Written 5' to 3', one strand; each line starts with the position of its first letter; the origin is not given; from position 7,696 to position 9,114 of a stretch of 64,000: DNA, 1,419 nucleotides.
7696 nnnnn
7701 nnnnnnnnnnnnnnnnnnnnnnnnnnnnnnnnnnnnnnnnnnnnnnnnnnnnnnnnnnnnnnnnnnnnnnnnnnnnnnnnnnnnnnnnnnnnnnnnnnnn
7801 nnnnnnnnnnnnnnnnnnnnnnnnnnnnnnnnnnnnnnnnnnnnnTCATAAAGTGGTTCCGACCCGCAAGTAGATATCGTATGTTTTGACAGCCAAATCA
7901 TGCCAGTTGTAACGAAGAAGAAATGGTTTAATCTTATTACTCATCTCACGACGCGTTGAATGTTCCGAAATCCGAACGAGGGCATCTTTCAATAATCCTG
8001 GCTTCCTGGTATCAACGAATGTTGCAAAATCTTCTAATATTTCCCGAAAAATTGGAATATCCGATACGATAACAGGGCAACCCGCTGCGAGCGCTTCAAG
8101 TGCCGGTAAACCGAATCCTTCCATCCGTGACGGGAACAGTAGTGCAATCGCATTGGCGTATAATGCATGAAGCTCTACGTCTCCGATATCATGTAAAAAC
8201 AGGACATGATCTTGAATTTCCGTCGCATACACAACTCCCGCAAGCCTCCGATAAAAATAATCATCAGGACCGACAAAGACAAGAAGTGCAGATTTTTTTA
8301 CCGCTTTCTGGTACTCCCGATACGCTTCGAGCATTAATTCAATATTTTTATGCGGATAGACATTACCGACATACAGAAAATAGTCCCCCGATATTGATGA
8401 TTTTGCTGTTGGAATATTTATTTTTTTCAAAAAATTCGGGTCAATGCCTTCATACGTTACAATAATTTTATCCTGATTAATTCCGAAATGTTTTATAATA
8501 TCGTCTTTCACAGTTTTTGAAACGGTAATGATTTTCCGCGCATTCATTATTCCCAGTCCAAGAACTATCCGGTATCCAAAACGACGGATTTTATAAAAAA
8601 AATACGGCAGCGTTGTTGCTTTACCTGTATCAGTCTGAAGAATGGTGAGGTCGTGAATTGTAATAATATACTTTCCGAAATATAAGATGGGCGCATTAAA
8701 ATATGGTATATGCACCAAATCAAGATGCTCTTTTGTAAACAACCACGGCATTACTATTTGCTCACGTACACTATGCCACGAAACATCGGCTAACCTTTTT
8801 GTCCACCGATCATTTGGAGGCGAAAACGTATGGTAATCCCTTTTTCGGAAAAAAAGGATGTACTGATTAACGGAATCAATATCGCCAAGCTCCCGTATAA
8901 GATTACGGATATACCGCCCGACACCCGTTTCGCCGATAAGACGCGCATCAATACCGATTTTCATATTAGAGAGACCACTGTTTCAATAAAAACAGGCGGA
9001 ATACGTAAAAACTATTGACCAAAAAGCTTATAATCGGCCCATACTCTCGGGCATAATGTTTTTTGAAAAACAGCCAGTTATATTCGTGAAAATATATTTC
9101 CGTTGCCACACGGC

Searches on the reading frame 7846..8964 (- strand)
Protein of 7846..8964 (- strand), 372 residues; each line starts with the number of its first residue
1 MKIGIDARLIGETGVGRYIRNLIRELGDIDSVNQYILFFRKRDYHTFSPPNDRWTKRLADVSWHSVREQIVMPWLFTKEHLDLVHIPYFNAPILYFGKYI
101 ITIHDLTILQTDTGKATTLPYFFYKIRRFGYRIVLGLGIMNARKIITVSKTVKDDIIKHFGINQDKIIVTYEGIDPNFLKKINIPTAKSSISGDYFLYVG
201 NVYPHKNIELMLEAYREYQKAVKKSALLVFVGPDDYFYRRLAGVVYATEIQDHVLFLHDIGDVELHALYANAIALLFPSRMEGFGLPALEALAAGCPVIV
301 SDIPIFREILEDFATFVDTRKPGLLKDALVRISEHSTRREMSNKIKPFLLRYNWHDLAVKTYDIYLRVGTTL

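Call 62: search_protein_families(library=pfam, proteins=[window:7846-8964:-], max_evalue=0.0001)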
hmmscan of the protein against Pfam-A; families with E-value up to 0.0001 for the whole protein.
window:7846-8964:- (372 aa): 4 families
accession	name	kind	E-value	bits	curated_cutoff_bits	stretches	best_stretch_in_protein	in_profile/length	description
PF00534.26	Glycos_transf_1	-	2.7e-29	102.4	26.4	1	194-342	16-166/172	Glycosyl transferases group 1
PF13692.12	Glyco_trans_1_4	-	2.8e-20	73.4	27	1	195-333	3-140/142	Glycosyl transferases group 1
PF13439.12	Glyco_transf_4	-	9.3e-13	49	28.5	1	14-177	3-169/170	Glycosyltransferase Family 4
PF20706.3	GT4-conflict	-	3.3e-09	36.6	26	1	263-302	273-312/385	Family 4 Glycosyltransferase in conflict systems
